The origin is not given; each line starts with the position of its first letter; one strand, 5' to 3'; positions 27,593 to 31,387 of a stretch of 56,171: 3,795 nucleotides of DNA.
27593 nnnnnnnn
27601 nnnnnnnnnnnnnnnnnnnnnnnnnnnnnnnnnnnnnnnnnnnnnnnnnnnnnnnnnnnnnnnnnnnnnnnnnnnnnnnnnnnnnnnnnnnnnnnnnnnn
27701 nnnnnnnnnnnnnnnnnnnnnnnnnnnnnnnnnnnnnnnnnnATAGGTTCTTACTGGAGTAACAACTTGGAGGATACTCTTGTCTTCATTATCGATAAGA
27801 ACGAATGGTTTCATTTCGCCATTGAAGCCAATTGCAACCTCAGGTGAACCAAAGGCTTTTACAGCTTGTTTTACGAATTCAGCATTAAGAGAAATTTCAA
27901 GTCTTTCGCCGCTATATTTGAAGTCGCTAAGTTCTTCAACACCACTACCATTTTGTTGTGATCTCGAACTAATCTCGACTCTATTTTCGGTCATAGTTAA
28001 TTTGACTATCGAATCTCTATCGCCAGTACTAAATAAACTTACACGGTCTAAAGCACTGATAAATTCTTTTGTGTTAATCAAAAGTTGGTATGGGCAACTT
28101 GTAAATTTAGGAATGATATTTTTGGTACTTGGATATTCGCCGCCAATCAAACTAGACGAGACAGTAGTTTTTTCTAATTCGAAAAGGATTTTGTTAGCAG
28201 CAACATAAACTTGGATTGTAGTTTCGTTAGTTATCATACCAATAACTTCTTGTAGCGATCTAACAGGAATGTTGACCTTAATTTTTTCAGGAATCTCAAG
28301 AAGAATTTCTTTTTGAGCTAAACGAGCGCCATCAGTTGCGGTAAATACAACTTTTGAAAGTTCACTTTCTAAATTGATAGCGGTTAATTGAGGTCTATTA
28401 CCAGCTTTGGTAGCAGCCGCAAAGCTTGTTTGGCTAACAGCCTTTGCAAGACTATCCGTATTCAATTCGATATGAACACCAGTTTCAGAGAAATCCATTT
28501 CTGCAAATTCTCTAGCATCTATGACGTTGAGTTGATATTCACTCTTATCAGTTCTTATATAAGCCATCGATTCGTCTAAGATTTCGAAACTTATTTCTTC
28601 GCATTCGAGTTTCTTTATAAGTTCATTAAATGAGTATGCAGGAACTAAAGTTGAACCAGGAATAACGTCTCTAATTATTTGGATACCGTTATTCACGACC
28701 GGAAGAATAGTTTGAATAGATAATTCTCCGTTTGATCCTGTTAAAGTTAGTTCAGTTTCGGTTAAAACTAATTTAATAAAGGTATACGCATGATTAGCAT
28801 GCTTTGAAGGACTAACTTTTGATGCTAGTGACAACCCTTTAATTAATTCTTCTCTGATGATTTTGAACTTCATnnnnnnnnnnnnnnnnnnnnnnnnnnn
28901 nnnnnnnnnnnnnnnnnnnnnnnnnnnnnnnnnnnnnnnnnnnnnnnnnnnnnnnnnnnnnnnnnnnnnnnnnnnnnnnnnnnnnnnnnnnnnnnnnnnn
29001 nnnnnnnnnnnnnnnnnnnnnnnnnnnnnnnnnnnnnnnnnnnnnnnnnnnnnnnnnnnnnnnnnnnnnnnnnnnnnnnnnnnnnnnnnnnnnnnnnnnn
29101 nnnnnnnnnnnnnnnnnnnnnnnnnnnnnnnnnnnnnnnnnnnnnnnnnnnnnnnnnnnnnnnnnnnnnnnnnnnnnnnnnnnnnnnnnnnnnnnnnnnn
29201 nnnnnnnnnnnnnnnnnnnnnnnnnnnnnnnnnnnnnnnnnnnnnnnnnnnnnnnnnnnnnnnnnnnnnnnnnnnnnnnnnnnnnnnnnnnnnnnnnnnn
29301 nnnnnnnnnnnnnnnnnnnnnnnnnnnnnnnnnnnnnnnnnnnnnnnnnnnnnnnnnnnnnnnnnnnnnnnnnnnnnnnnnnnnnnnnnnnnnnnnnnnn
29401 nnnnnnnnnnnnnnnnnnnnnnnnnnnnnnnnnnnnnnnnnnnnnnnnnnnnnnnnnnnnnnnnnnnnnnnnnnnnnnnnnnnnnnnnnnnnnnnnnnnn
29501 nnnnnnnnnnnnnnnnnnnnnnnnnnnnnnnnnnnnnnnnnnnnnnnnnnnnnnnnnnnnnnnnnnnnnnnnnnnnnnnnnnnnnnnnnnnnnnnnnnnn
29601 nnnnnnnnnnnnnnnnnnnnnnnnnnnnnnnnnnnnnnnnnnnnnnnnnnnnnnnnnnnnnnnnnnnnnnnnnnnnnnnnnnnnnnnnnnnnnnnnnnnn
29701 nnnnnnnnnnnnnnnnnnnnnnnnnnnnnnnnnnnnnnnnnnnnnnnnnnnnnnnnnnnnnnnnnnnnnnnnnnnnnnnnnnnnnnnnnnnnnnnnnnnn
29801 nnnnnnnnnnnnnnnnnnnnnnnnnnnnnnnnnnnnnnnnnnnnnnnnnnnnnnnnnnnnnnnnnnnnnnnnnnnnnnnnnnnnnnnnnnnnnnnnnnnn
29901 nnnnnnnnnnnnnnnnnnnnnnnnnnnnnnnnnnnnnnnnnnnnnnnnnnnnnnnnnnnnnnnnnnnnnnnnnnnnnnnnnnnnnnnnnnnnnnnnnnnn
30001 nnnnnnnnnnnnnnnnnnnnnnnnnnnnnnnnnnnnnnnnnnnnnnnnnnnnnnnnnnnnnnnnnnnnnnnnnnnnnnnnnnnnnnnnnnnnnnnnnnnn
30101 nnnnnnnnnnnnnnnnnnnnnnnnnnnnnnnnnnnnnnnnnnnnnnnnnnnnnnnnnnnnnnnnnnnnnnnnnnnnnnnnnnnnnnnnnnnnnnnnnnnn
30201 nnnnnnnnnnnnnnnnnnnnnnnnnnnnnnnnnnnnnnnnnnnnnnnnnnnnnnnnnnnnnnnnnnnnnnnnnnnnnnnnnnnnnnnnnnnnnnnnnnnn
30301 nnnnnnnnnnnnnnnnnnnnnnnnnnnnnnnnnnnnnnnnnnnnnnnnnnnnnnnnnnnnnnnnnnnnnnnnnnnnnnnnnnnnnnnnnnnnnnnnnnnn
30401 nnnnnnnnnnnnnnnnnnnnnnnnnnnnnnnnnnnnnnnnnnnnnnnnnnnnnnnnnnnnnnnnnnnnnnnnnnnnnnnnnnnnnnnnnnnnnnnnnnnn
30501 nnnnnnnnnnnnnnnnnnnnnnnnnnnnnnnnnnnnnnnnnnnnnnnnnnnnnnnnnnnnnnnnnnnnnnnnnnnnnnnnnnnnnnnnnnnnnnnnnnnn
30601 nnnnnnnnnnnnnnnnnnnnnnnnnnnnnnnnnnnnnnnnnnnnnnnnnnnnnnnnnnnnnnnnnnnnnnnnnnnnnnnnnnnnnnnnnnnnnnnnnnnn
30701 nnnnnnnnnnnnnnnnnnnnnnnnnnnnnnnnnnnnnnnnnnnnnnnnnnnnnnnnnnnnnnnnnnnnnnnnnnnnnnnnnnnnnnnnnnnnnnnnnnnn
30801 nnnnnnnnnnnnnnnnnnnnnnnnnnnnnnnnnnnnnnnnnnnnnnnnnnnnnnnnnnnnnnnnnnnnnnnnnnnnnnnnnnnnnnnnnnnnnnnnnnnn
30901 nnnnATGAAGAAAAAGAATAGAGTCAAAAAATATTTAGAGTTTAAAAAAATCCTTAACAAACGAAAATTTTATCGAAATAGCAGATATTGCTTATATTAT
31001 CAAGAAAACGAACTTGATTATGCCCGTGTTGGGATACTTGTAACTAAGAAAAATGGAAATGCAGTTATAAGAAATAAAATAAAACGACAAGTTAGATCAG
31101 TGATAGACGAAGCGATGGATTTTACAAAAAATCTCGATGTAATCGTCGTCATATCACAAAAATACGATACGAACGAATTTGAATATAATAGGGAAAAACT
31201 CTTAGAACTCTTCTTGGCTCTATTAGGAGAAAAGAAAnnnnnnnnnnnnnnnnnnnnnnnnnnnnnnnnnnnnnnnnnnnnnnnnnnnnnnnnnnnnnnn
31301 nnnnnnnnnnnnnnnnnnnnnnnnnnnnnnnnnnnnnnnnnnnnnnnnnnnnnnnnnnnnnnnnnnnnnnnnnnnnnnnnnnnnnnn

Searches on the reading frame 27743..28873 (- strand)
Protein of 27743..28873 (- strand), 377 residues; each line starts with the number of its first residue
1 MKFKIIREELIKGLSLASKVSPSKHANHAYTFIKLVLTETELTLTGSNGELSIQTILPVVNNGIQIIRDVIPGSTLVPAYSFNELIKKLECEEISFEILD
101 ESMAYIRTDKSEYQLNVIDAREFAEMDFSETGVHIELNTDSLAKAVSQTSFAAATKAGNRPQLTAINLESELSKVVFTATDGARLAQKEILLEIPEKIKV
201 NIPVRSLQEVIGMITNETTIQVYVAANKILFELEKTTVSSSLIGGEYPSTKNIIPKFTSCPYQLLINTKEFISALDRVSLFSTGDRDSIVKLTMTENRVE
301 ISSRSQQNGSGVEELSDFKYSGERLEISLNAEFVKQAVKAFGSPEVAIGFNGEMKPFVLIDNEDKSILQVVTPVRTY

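Call 37: search_protein_families(library=pfam, proteins=[window:27743-28873:-], max_evalue=0.000001)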
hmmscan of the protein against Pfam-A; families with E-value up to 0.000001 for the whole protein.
window:27743-28873:- (377 aa): 3 families
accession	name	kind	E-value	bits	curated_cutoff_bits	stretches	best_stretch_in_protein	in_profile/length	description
PF00712.24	DNA_pol3_beta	-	5e-25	88.4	24.4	1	1-126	1-119/120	DNA polymerase III beta subunit, N-terminal domain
PF02768.20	DNA_pol3_beta_3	-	1.5e-24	86.5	27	1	263-375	11-121/121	DNA polymerase III beta subunit, C-terminal domain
PF02767.21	DNA_pol3_beta_2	-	5.8e-22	78.6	27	1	136-248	1-115/116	DNA polymerase III beta subunit, central domain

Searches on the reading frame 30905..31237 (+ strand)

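Call 37: search_protein_families(library=pfam, proteins=[window:30905-31237:+], max_evalue=0.000001)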
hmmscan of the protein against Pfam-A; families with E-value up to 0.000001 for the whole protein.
window:30905-31237:+ (111 aa): 1 family
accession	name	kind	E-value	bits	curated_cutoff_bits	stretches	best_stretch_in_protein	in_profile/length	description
PF00825.24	Ribonuclease_P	-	1.1e-23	83.8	22.3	1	1-103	1-105/109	Ribonuclease P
